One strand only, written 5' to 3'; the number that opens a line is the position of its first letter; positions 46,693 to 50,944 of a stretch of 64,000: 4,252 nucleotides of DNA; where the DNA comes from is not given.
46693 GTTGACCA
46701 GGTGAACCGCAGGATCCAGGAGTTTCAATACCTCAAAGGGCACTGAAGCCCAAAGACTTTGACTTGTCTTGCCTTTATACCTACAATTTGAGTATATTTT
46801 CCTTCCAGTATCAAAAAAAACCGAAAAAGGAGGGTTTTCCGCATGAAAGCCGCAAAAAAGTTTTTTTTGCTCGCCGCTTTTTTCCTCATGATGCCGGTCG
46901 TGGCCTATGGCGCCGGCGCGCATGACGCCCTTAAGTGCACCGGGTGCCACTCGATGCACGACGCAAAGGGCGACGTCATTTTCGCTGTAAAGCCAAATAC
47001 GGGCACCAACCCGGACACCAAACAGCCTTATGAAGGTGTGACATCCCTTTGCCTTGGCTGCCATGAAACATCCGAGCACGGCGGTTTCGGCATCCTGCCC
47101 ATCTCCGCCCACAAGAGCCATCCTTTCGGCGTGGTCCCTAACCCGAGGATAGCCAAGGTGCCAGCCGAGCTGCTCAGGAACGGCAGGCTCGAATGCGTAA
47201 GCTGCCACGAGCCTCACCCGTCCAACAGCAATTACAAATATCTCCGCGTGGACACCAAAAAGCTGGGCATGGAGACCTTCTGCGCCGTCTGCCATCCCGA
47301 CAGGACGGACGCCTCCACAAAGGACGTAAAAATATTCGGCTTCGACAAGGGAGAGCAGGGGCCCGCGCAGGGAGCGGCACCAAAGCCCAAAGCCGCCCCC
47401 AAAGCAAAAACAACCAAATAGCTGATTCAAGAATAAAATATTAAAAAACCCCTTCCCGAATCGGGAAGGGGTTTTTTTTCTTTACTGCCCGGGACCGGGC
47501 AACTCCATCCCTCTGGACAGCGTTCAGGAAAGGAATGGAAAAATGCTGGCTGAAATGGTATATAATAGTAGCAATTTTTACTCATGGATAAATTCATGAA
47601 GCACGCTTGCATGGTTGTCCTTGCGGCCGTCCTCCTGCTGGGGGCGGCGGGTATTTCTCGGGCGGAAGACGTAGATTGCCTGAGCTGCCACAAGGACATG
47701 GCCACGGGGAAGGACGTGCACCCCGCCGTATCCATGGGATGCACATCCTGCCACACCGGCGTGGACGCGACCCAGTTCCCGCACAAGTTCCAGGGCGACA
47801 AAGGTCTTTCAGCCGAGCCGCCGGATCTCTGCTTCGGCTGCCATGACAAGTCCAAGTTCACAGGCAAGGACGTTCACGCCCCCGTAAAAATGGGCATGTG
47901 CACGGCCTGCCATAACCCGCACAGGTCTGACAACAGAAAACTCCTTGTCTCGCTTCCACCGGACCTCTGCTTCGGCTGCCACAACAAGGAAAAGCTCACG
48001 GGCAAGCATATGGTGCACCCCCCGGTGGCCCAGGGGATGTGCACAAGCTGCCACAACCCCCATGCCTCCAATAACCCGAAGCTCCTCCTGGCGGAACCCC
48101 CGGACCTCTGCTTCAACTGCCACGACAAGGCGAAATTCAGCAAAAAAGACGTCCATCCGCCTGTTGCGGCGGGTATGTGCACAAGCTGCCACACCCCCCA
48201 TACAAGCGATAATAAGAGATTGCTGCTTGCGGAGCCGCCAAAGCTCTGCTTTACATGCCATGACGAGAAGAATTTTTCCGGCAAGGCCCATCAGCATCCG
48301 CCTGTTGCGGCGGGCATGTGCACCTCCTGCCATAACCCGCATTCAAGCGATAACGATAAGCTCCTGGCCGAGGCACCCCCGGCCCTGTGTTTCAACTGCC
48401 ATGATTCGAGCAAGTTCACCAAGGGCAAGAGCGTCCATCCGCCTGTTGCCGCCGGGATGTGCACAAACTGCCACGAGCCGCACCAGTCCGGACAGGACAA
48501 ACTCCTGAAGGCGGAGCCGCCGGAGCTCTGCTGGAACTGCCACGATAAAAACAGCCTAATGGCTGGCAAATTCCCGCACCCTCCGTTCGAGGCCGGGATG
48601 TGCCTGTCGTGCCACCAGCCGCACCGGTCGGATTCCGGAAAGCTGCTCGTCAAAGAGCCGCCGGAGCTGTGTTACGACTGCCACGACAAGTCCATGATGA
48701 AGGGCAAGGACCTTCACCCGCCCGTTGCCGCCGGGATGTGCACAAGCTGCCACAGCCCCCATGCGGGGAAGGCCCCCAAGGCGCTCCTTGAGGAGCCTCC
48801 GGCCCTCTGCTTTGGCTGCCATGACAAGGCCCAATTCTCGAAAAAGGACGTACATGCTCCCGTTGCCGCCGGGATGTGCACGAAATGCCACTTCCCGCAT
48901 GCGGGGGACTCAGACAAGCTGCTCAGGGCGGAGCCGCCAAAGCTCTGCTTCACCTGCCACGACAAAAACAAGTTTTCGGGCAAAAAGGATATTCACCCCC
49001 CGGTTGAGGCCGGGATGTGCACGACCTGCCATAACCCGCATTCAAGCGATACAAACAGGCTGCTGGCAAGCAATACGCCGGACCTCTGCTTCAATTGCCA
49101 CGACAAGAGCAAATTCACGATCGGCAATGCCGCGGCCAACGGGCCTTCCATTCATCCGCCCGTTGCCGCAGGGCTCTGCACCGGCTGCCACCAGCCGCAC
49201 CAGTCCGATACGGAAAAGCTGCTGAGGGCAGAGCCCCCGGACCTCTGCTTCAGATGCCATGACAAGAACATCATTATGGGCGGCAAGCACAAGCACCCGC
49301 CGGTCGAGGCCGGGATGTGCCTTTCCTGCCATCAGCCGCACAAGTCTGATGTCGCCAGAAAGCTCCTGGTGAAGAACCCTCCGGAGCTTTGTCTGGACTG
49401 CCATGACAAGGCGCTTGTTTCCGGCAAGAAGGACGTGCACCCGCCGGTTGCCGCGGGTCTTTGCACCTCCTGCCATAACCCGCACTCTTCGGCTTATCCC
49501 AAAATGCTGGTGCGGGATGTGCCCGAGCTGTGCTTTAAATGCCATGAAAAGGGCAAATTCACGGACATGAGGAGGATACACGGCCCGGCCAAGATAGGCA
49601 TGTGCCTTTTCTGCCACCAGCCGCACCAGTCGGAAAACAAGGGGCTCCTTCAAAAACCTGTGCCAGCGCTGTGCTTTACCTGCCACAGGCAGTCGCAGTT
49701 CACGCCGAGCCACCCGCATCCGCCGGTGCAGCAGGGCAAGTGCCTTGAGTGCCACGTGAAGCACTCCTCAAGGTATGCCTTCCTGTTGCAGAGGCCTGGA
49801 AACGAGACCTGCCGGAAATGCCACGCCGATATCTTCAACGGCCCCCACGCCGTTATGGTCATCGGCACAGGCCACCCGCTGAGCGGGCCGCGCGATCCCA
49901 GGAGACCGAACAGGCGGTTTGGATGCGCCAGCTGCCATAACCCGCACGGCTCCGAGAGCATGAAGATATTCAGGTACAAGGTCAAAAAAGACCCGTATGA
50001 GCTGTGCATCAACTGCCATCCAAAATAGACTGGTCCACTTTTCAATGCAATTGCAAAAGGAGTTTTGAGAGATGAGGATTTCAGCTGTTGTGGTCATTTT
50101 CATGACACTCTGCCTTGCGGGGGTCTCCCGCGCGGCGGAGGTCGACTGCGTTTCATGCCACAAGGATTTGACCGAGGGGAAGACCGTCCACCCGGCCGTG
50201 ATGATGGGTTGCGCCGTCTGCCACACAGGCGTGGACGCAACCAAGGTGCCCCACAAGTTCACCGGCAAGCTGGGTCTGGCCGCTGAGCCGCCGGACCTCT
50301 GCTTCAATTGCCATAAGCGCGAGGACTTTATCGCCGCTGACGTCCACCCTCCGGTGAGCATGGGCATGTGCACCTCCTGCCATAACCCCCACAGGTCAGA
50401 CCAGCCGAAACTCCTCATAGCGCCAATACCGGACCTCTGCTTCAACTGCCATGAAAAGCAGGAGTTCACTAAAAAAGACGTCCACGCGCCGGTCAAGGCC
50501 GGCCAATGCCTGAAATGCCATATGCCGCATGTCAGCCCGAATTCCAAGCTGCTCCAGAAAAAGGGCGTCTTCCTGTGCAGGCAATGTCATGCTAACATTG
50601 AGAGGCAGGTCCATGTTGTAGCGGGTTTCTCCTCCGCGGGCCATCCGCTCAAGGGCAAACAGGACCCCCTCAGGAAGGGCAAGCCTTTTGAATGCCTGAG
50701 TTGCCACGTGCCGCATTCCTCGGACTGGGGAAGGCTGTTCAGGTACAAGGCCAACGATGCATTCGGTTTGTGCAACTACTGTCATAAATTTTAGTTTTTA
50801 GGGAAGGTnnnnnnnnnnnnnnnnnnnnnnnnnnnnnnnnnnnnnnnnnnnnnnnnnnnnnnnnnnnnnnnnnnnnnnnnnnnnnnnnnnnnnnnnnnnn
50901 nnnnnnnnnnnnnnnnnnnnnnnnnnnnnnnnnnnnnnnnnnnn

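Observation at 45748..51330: Locus-level association: NHL propeller lipoprotein, 46 heme sites in three cytochromes and a PagL-like small OM barrel, with no recognisable porin or quinol dehydrogenase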

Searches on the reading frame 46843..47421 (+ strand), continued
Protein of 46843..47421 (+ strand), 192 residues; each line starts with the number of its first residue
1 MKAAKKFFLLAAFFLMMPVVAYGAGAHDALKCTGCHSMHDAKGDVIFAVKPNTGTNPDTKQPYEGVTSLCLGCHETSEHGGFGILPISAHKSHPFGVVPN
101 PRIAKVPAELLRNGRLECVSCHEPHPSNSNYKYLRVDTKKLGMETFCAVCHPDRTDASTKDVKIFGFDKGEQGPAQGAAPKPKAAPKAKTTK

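Call 63: find_encoding_contigs(protein=P0002, flank=8000, max_places=1)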
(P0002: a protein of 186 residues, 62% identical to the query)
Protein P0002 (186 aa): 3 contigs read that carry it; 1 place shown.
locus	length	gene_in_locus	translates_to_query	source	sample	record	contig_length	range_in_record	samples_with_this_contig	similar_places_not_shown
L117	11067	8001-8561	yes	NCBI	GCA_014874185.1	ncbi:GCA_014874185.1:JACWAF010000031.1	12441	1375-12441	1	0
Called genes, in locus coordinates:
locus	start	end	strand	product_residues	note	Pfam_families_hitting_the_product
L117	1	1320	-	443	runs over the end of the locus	PF11638:DnaA_N, PF00308:Bac_DnaA, PF01695:IstB_IS21, PF00004:AAA (weak), PF08299:Bac_DnaA_C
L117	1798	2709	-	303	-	PF03462:PCRF, PF00472:RF-1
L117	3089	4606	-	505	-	PF20154:LNT_N, PF00795:CN_hydrolase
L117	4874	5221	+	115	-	-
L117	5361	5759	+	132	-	PF10025:DUF2267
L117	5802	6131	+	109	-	PF08734:GYD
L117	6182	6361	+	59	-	PF04173:DoxD (weak)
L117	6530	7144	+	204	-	PF18306:LDcluster4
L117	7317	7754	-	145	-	PF02566:OsmC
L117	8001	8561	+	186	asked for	PF14522:Cytochrome_C7 (faint), PF09699:Paired_CXXCH_1 (weak)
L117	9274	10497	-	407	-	PF08240:ADH_N, PF00107:ADH_zinc_N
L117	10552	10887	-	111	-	PF07238:PilZ (weak)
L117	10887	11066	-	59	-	?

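Call 79: search_protein_representatives(alignment_id=A3)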
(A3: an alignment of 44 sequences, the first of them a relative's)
Query: 44 sequences, 190 profile positions. Proteins with E-value up to 0.001 (for the whole library): 412; up to 1e-10: 121; up to 1e-30: 36. The best 150 are listed.
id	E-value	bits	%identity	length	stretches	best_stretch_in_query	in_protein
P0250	7.5e-88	309.6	-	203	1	4-186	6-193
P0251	1.4e-83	295.7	-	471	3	29-162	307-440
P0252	4.6e-66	238.5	-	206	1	1-142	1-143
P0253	6.0e-66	238.1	-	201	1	5-180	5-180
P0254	8.5e-64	231.1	-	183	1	6-182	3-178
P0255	7.2e-60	218.3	-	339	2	9-159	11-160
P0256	8.6e-60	218.1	-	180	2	69-187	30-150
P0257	3.6e-55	203.0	-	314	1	6-174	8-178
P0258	4.2e-53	196.3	-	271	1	6-173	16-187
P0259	1.3e-52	194.7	-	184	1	6-161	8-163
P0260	5.6e-51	189.3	-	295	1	6-178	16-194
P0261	8.9e-50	185.4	-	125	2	98-167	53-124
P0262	3.4e-49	183.5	-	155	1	2-156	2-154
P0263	2.5e-48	180.7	-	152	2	1-74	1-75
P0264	1.2e-45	171.9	-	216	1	7-161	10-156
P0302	3.4e-22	95.4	-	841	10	25-152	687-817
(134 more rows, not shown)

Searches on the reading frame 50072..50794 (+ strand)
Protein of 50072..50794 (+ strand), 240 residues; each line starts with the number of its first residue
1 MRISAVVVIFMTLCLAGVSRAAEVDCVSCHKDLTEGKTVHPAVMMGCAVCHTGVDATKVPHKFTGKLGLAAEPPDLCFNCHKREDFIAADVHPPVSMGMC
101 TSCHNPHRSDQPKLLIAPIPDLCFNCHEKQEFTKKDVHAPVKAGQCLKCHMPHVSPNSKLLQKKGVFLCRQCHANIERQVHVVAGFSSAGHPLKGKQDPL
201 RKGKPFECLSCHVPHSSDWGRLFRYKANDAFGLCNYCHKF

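Call 4: search_protein_families(library=pfam, proteins=[window:50072-50794:+], max_evalue=0.01)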
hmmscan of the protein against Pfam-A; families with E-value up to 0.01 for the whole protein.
window:50072-50794:+ (240 aa): 5 families
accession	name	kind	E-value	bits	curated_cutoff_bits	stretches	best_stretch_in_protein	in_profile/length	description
PF09699.15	Paired_CXXCH_1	-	4.1e-43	145.2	20.6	4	92-131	1-40/41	Doubled CXXCH motif (Paired_CXXCH_1)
PF14537.11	Cytochrom_c3_2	-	6.9e-10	39.7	25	1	143-239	5-79/79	Cytochrome c3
PF14522.11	Cytochrome_C7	-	7.3e-10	39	24.8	0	38-104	6-66/67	Cytochrome c7 and related cytochrome c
PF22113.1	Mtrc-MtrF_II-IV_dom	-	6.8e-06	26.1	30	1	76-217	8-168/176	Outer membrane cytochrome MtrC/MtrF-like, domains II/IV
PF02085.21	Cytochrom_CIII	-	3.4e-05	24.6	22.9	0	22-104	29-101/101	Class III cytochrome C family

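Call 5: search_protein_families(library=ncbifam, proteins=[window:50072-50794:+], max_evalue=0.01)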
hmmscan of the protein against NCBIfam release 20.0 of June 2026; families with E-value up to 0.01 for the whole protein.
window:50072-50794:+ (240 aa): 6 families
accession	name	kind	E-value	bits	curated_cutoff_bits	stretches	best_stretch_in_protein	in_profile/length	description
TIGR01905.1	paired_CXXCH_1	subfamily_domain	9.9e-40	134.2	25.2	4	92-131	1-40/41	doubled CXXCH domain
TIGR03508.1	decahem_SO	subfamily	6.1e-25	88.2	192.2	1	21-178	68-224/258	DmsE family decaheme c-type cytochrome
NF041028.1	decahem_GSU2203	exception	8.1e-19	68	325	1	24-174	103-253/317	GSU2203 family decaheme c-type cytochrome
NF047727.1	4hemeCytCCctA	equivalog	2.6e-05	24.3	180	0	25-55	59-91/109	tetraheme c-type cytochrome CctA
NF045722.1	c3_cytochr_TmcA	equivalog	0.00026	20.8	114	0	121-175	59-112/125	acidic tetraheme cytochrome c3 TmcA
TIGR03507.1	decahem_SO1788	subfamily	0.0014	17.2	209.3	1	90-152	236-304/672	OmcA/MtrC family decaheme c-type cytochrome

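Call 8: search_solved_structures(query=window:50072-50794:+, max_evalue=1, show_alignments=1)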
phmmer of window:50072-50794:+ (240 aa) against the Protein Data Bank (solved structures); distinct sequences matched with E-value up to 1: 7.
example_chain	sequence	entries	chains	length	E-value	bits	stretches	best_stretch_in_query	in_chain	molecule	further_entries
6r2q_A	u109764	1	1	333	8.7e-16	61.4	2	97-213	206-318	Cystathionine beta-synthase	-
28pb_A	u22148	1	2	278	0.03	17.1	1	97-177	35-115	Cytochrome c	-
6v0a_A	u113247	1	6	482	0.071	15.9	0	130-175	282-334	Nitrite reductase (cytochrome; ammonia-forming)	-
6f0k_A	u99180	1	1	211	0.29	13.9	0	77-121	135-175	Cytochrome c family protein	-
9fhl_P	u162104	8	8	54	0.41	13.4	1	156-177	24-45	Small ribosomal subunit protein uS14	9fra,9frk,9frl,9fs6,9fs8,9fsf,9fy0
1ogy_B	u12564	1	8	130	0.41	13.4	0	68-113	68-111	DIHEME CYTOCHROME C NAPB MOLECULE: NITRATE REDUCTASE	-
8hkx_S14P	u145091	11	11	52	0.74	12.5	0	157-176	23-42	30S ribosomal protein S14 type Z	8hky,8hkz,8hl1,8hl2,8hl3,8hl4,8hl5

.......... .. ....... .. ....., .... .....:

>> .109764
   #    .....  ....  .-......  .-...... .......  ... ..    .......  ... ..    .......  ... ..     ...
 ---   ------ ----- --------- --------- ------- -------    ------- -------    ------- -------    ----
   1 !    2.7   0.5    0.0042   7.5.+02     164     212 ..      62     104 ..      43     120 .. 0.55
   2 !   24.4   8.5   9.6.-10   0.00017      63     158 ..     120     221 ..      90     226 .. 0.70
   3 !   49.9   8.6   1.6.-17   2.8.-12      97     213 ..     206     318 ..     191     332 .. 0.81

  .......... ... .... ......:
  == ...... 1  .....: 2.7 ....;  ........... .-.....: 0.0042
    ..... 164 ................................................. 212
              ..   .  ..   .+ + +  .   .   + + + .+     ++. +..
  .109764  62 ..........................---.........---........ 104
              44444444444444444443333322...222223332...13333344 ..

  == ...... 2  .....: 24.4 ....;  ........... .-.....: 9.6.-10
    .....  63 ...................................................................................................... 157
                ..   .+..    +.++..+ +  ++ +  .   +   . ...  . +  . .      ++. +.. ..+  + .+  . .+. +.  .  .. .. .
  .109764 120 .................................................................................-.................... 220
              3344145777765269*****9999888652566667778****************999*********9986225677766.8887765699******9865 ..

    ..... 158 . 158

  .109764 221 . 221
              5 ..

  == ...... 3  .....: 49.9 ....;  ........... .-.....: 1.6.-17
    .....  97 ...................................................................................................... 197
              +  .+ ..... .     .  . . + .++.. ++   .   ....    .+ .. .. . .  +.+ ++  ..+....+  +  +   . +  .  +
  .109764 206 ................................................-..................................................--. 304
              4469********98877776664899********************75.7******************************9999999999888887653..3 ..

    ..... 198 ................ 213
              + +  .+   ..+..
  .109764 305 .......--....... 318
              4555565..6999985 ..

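Call 31: find_related_loci(query=window:50072-50794:+, collection=genome_contigs, flank=10000)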
Query window:50072-50794:+ (240 aa) in genome_contigs; peptide patterns used: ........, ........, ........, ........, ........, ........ (x = any residue, [..] = any of these).
55 stretches matched a pattern; 25 encode a relative of the query (tblastn E <= 1e-3); 25 distinct loci.
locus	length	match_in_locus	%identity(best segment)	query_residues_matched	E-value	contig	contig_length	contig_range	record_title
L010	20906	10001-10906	50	18-240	5e-72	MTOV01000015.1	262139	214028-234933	MAG: Nitrospirae bacterium JdFR-86 JGI24020J35080_1000013, whole genome shotgun sequence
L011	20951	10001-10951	41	26-239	2e-32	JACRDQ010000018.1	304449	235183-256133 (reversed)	MAG: Elusimicrobia bacterium isolate NC_groundwater_1676_Pr3_B-0.1um_68_27 SR-2_scaffold_141_841436, whole genome shotgu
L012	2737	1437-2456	33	1-239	8e-29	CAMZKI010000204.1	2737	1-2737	uncultured Chlorobi bacterium isolate TAG_MAG_00013 genome assembly, contig: TAG_MAG_00013_000000000300, whole genome sh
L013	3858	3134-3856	34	17-238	1e-27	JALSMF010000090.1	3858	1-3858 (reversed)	MAG: Bacteroidales bacterium isolate 355-202_metabat2_scaf2bin.077 355-202_scaffold_14784_c1, whole genome shotgun seque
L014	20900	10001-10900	31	18-240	4e-24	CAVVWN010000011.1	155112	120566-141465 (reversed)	MAG: uncultured Acidobacteriota bacterium isolate MFD09779.bin.1.373 genome assembly, contig: contig_59177, whole genome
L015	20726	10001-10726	27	18-175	2e-8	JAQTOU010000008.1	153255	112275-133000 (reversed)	MAG: Elusimicrobiales bacterium isolate STB_10 NODE_244_length_153255_cov_7.824572_Sandtown_B, whole genome shotgun sequ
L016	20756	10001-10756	25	6-238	8e-8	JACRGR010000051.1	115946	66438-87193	MAG: Nitrospinota bacterium isolate NC_groundwater_1756_Pr3_B-0.1um_59_45 SR-2_scaffold_141_1893595, whole genome shotgu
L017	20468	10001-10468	24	20-212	2e-6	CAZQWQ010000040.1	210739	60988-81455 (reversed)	MAG TPA_asm: uncultured Gemmatimonadaceae bacterium isolate binchicken_co165_283 genome assembly, contig: k141_2282326,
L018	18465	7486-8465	28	18-175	7e-6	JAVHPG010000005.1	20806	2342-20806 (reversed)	MAG: Elusimicrobiales bacterium isolate WB_59_14 NODE_1009_length_20806_cov_7.749121, whole genome shotgun sequence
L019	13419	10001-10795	33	25-238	7e-17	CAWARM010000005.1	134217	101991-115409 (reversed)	MAG: uncultured Gammaproteobacteria bacterium isolate MFD02979.bin.1.82 genome assembly, contig: contig_15126, whole gen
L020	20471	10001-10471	29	25-176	1e-5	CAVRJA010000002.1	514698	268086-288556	MAG: uncultured Acidobacteriota bacterium isolate MFD05942.bin.2.7 genome assembly, contig: contig_17662, whole genome s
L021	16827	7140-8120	25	23-222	4e-5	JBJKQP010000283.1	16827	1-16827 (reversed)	MAG: Ignavibacteriaceae bacterium isolate Bin_37 S1Ck127_3726625_flag_0_multi_14.9832_len_16827, whole genome shotgun se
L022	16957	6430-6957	23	15-212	5e-5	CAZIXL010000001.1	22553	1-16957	MAG TPA_asm: uncultured bacterium isolate binchicken_co118_82 genome assembly, contig: NODE_2274_length_22553_cov_6.0863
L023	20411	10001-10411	24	24-178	6e-5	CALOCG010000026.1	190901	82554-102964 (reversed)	MAG: Nitrospinota bacterium isolate LOGT_bin.0048 genome assembly, contig: contig_31142, whole genome shotgun sequence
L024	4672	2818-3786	25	3-188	5e-5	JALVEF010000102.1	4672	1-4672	MAG: Saprospiraceae bacterium isolate 134-614_metabat2_scaf2bin.096 134-614_scaffold_16674_c1, whole genome shotgun sequ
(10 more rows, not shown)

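Call 38: search_protein_families(library=pfam, proteins=[L010:10933-11805:-], max_evalue=0.01)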
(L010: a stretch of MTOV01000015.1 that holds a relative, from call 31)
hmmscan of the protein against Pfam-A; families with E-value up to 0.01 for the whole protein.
L010:10933-11805:- (290 aa): 7 families
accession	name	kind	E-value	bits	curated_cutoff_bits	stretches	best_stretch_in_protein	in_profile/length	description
PF00027.35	cNMP_binding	-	5.8e-21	74.7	27.5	1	178-264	2-89/89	Cyclic nucleotide-binding domain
PF13174.12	TPR_6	-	0.00049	21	26.3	0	45-68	2-25/33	Tetratricopeptide repeat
PF07719.23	TPR_2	-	0.00071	20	27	0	45-69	3-27/34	Tetratricopeptide repeat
PF13431.12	TPR_17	-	0.0009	19.8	24.4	0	37-63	7-33/34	Tetratricopeptide repeat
PF13428.12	TPR_14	-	0.0011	19.9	23.5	0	64-100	2-38/44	Tetratricopeptide repeat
PF13371.12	TPR_9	-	0.0028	18.1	35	0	19-66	5-52/73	Tetratricopeptide repeat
PF14559.12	TPR_19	-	0.0038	18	25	0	20-66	2-48/68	Tetratricopeptide repeat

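Call 73: search_protein_families(library=pfam, proteins=[L010:9578-10909:+], max_evalue=0.01)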
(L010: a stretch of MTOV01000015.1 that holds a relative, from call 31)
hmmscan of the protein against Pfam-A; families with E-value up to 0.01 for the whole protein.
L010:9578-10909:+ (443 aa): 4 families
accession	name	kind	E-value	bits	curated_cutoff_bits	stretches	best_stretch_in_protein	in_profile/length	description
PF09699.15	Paired_CXXCH_1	-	3.5e-98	321.5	20.6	8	157-196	1-40/41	Doubled CXXCH motif (Paired_CXXCH_1)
PF14522.11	Cytochrome_C7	-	1.4e-17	63.7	24.8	3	300-353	13-66/67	Cytochrome c7 and related cytochrome c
PF14537.11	Cytochrom_c3_2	-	2.9e-16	60.1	25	3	58-147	2-79/79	Cytochrome c3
PF06873.16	SerH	-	0.0033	16.8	22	1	115-290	134-298/419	Cell surface immobilisation antigen SerH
